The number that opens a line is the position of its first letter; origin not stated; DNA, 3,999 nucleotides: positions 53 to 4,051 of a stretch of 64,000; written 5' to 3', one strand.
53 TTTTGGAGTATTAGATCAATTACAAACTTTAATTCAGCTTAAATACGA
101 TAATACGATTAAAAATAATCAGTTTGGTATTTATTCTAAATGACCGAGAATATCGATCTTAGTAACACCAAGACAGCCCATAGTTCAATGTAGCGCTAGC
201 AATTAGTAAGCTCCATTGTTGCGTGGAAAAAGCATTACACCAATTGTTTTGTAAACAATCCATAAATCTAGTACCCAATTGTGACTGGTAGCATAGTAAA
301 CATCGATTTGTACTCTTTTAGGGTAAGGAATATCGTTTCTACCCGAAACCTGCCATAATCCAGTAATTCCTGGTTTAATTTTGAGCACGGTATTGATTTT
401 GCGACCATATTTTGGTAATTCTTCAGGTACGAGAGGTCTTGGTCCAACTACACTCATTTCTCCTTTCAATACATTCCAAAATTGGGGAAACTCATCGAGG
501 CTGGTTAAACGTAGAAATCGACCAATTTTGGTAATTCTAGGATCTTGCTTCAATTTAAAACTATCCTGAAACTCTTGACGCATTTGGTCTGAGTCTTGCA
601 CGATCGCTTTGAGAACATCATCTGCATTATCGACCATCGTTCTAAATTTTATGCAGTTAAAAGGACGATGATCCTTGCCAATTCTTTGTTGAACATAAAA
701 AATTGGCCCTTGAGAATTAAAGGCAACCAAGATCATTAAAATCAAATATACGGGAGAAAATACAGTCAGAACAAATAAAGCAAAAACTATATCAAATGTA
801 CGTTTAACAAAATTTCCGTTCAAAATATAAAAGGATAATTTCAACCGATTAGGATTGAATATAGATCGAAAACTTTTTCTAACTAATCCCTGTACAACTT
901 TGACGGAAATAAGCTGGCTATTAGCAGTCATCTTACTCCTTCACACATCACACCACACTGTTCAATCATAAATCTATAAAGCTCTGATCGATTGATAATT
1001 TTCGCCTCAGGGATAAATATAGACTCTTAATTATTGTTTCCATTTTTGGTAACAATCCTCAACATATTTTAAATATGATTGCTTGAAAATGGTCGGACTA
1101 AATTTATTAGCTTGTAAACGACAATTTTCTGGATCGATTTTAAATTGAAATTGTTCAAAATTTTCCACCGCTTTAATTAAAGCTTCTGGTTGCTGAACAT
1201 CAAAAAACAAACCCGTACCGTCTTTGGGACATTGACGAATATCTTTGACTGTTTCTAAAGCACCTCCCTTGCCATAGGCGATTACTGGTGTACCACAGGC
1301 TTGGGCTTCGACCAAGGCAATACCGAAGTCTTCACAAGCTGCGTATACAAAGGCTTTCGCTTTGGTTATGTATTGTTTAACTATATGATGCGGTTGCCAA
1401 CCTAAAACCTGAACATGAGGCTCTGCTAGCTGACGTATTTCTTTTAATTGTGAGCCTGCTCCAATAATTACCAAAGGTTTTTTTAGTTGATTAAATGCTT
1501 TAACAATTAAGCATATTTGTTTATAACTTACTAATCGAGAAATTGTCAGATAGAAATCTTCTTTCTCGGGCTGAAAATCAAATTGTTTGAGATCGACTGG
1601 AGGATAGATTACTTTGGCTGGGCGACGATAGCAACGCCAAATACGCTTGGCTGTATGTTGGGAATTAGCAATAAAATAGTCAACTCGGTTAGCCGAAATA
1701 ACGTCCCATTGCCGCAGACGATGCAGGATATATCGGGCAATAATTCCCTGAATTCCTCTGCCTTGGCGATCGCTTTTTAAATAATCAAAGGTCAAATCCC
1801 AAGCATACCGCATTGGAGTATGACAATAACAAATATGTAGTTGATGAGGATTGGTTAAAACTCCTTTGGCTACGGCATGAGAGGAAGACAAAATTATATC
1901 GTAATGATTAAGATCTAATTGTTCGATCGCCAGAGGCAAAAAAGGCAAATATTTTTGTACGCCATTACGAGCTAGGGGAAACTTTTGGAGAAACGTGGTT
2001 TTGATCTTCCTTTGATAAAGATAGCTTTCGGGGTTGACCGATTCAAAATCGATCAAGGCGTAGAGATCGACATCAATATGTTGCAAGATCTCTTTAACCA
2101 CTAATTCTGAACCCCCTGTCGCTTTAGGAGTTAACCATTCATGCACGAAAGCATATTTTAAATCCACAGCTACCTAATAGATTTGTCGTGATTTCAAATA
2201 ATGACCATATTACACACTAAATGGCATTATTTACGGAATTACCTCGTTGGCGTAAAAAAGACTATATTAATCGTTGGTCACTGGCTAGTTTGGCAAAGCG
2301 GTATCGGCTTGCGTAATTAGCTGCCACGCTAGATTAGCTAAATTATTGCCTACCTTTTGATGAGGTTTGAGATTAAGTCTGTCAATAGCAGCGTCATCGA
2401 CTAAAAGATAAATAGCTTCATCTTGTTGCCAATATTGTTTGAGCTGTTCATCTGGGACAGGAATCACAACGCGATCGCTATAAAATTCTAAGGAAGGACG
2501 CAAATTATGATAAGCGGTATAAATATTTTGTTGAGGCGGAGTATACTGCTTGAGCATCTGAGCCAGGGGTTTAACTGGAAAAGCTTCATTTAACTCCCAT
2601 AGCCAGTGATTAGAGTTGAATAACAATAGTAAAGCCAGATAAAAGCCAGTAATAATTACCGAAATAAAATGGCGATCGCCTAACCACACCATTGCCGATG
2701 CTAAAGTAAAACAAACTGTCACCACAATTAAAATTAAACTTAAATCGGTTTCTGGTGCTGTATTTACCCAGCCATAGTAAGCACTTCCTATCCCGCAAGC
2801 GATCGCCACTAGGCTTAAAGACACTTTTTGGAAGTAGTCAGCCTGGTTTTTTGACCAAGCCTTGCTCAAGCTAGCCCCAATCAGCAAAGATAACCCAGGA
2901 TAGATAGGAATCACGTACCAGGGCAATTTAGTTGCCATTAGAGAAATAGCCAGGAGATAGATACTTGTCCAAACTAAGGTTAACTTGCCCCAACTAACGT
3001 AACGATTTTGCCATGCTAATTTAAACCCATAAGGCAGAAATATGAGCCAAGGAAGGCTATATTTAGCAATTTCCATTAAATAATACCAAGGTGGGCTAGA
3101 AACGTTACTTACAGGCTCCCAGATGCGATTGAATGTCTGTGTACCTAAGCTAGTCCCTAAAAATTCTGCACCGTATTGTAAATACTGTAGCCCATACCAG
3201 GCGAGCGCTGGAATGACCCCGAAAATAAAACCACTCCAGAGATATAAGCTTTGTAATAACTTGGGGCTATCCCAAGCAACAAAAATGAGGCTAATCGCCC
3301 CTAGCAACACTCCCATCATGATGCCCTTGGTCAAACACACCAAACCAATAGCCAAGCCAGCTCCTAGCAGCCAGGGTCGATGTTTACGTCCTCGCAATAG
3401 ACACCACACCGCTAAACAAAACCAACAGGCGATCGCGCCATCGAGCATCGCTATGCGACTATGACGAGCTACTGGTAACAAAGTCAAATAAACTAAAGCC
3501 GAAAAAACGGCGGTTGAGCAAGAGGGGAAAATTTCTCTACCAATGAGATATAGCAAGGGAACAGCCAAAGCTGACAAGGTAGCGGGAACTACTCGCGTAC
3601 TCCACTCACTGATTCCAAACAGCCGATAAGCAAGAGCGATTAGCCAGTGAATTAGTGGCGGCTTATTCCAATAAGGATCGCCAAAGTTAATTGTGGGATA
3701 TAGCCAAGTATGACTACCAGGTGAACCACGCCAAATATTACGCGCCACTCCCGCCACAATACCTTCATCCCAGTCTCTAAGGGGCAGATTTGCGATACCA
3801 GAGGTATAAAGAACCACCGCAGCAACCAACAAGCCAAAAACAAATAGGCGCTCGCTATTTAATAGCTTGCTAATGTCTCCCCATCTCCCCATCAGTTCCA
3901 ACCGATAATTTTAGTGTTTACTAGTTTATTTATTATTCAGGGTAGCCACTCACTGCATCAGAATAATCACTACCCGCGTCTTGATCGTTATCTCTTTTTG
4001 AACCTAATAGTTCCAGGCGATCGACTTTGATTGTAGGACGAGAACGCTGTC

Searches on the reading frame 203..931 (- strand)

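Call 60: search_protein_families(library=pfam, proteins=[window:203-931:-], max_evalue=0.00001)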
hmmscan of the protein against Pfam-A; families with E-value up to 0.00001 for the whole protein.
window:203-931:- (242 aa): 1 family
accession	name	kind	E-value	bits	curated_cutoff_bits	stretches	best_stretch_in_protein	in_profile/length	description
PF02397.22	Bac_transf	-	8.9e-67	224.5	27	1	43-234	1-178/179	Bacterial sugar transferase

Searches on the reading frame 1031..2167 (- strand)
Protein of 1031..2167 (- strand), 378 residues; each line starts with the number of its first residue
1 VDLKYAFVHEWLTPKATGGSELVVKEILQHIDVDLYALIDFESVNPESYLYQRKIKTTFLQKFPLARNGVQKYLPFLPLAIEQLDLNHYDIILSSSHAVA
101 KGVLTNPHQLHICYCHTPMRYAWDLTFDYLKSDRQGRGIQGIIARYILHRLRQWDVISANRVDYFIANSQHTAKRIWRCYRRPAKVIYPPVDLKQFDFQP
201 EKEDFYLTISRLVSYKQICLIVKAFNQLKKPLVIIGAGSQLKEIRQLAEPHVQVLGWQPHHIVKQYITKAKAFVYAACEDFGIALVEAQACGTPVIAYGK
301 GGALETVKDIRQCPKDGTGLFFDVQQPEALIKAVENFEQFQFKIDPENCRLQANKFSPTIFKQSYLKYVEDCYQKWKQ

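Call 60: search_protein_families(library=pfam, proteins=[window:1031-2167:-], max_evalue=0.00001)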
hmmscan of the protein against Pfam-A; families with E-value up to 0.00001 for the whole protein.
window:1031-2167:- (378 aa): 3 families
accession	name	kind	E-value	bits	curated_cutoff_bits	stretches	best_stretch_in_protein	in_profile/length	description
PF00534.26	Glycos_transf_1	-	1.8e-25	89.9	26.4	1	199-341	11-159/172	Glycosyl transferases group 1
PF13692.12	Glyco_trans_1_4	-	1.9e-18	67.6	27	1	207-336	5-138/142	Glycosyl transferases group 1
PF13439.12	Glyco_transf_4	-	2.5e-10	41.1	28.5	1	56-194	40-169/170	Glycosyltransferase Family 4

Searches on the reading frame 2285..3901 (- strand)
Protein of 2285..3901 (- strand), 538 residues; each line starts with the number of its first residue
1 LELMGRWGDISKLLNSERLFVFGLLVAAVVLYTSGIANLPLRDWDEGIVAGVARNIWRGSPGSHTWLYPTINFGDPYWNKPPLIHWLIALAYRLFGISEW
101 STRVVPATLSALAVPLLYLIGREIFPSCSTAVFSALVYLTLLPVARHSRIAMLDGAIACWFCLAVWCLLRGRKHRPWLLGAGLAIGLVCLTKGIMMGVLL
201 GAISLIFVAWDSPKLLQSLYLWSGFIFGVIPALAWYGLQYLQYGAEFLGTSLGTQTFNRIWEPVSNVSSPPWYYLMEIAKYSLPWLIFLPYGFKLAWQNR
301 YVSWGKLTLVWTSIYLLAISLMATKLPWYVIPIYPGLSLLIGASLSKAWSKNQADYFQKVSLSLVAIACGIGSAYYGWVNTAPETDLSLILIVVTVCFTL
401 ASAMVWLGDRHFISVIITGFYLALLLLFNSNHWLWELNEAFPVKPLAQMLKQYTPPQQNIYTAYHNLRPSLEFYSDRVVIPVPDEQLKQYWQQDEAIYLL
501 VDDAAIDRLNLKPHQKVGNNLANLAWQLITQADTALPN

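Call 60: search_protein_families(library=pfam, proteins=[window:2285-3901:-], max_evalue=0.00001)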
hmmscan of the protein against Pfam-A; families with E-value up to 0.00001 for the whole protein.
window:2285-3901:- (538 aa): 2 families
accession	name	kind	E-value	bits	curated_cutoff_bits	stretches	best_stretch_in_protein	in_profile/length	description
PF13231.12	PMT_2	-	6.9e-18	65.8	26.1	1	79-234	1-159/160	Dolichyl-phosphate-mannose-protein mannosyltransferase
PF02366.24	PMT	-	3.8e-16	59.8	22.7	1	67-213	49-204/245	Dolichyl-phosphate-mannose-protein mannosyltransferase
